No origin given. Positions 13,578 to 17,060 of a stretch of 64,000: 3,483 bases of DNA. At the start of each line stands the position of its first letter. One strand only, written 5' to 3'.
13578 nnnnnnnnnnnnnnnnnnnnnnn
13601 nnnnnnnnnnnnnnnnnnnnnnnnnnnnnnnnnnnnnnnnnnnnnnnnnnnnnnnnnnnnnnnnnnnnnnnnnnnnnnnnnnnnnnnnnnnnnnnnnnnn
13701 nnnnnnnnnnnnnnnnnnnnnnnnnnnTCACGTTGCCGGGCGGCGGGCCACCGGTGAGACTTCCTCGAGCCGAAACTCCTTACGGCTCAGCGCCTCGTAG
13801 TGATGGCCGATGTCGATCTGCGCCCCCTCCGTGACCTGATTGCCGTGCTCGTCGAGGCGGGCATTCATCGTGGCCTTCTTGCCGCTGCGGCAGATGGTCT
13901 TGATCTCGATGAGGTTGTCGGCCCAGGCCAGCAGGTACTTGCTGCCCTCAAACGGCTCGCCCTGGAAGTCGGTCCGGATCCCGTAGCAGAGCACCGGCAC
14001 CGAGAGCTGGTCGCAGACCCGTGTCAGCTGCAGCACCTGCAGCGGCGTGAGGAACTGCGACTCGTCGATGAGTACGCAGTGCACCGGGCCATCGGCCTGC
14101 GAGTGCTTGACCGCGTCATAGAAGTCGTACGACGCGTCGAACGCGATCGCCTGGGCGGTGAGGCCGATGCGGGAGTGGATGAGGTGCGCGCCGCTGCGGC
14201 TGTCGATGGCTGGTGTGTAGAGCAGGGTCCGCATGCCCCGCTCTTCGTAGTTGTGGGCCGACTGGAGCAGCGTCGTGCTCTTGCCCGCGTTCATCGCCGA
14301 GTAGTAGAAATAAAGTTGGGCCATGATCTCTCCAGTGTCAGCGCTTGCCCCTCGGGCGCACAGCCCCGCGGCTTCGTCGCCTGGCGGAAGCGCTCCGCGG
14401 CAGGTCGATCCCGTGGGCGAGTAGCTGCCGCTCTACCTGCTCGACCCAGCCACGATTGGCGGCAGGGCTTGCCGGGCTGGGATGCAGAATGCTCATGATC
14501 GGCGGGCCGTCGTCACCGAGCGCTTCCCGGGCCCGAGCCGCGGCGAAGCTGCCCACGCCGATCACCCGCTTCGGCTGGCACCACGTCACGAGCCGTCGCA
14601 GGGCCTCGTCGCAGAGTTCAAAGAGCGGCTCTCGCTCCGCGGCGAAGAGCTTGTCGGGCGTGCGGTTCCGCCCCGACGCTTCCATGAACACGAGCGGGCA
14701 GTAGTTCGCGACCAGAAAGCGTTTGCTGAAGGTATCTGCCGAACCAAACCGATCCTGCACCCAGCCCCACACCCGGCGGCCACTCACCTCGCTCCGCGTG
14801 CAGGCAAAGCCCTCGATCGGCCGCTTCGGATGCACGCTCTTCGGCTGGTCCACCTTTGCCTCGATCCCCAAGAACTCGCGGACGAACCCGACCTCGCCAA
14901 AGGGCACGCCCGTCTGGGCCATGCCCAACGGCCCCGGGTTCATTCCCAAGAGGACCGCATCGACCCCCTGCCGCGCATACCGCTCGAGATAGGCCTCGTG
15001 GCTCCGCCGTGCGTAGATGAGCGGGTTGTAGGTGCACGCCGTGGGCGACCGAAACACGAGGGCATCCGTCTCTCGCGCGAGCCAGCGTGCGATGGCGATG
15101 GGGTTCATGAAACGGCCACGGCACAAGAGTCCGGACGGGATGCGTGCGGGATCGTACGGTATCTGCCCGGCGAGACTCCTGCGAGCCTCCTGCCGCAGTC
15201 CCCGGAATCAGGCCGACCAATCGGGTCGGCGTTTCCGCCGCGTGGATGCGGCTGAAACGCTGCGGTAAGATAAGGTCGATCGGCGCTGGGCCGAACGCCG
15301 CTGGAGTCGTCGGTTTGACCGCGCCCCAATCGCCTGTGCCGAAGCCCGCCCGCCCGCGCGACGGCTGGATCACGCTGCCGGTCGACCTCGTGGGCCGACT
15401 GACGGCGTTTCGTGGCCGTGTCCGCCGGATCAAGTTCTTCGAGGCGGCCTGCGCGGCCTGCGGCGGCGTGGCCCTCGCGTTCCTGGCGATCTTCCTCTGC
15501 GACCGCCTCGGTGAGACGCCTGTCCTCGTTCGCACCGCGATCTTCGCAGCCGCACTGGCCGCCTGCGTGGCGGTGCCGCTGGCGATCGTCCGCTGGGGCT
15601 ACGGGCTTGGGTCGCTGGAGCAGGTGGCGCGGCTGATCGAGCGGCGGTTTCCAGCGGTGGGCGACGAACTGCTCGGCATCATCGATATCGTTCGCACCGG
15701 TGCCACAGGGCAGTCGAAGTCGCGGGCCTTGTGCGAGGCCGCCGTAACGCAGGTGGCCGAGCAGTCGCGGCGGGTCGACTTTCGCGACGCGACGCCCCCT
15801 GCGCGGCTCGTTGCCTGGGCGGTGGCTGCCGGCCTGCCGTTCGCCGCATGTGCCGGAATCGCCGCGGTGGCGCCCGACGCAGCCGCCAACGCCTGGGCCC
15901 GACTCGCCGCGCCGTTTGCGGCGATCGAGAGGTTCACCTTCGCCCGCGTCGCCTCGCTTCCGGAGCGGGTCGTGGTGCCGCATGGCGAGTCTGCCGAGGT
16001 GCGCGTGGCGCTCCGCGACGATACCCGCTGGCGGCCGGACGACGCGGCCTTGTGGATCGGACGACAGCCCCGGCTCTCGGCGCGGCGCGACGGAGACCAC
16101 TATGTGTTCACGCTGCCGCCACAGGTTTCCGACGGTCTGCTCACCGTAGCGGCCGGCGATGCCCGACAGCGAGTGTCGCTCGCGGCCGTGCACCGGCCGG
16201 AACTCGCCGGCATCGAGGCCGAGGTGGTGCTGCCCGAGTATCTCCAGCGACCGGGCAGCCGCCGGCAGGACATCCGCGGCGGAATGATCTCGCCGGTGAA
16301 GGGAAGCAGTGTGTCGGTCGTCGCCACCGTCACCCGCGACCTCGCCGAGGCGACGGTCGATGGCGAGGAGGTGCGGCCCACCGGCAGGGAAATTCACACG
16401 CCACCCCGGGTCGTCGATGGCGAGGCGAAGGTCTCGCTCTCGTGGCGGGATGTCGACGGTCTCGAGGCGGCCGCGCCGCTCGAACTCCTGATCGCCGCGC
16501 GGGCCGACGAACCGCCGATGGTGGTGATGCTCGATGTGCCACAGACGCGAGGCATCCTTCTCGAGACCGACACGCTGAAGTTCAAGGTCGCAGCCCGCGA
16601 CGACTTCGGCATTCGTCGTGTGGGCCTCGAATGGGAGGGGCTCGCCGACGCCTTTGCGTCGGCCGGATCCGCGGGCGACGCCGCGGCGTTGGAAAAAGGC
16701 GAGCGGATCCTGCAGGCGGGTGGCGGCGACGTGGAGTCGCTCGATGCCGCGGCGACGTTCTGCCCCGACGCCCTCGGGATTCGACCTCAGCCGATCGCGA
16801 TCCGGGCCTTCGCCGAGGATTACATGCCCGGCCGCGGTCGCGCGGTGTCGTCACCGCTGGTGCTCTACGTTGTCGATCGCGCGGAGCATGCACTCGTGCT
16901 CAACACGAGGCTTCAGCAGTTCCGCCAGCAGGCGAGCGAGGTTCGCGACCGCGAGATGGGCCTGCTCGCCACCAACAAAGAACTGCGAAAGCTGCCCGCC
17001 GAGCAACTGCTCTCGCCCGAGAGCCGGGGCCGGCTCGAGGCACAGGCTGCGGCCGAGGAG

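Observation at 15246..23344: Five-gene ATGA-coupled operon of membrane and secreted proteins with no assignable function (best candidate for an undescribed envelope system)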

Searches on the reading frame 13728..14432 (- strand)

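Call 8: search_protein_families(library=pfam, proteins=[window:13728-14432:-], max_evalue=0.01)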
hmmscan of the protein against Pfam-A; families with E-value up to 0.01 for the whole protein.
window:13728-14432:- (234 aa): 2 families
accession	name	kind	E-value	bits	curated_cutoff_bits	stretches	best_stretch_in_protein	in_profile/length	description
PF00265.24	TK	-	3.3e-44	151.2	20.6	1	38-218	1-174/176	Thymidine kinase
PF13604.12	AAA_30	-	0.00047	20.4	27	1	49-151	29-123/191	AAA domain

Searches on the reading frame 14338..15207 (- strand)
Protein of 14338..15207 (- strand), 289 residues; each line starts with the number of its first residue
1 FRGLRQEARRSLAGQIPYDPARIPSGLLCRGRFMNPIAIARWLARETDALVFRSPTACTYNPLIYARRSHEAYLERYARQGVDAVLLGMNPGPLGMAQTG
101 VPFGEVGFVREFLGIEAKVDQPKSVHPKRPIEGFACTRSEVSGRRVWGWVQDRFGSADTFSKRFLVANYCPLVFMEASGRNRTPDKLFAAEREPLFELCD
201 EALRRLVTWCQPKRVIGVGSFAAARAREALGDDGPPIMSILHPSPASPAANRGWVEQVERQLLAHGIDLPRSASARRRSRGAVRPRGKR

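Call 8: search_protein_families(library=pfam, proteins=[window:14338-15207:-], max_evalue=0.01)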
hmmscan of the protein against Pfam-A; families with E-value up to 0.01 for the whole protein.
window:14338-15207:- (289 aa): 1 family
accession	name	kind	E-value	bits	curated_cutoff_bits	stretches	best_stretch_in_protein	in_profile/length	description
PF03167.25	UDG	-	2.2e-07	31.5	24.3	1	81-248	7-123/141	Uracil DNA glycosylase superfamily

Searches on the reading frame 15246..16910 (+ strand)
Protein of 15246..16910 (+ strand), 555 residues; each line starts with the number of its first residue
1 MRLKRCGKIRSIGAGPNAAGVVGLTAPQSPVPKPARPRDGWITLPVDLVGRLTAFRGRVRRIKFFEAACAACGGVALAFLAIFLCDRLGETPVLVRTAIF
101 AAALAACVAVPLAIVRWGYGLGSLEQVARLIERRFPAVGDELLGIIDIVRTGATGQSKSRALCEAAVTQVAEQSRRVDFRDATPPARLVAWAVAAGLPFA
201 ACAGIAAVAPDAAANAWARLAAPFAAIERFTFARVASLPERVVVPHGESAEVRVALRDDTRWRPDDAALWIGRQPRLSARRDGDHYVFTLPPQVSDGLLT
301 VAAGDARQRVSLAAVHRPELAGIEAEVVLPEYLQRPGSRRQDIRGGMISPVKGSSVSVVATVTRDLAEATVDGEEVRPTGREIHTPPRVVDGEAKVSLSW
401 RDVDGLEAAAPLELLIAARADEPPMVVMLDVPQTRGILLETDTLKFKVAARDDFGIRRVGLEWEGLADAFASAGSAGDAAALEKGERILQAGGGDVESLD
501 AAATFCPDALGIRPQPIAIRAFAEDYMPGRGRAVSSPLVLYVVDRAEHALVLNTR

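Call 23: search_protein_families(library=pfam, proteins=[window:15246-16910:+], max_evalue=5)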
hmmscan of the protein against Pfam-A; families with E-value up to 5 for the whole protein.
window:15246-16910:+ (555 aa): 1 family
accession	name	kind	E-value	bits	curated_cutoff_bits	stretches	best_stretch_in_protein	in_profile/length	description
PF13779.11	DUF4175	-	0.02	13.4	27.3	1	323-463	186-321/825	Domain of unknown function (DUF4175)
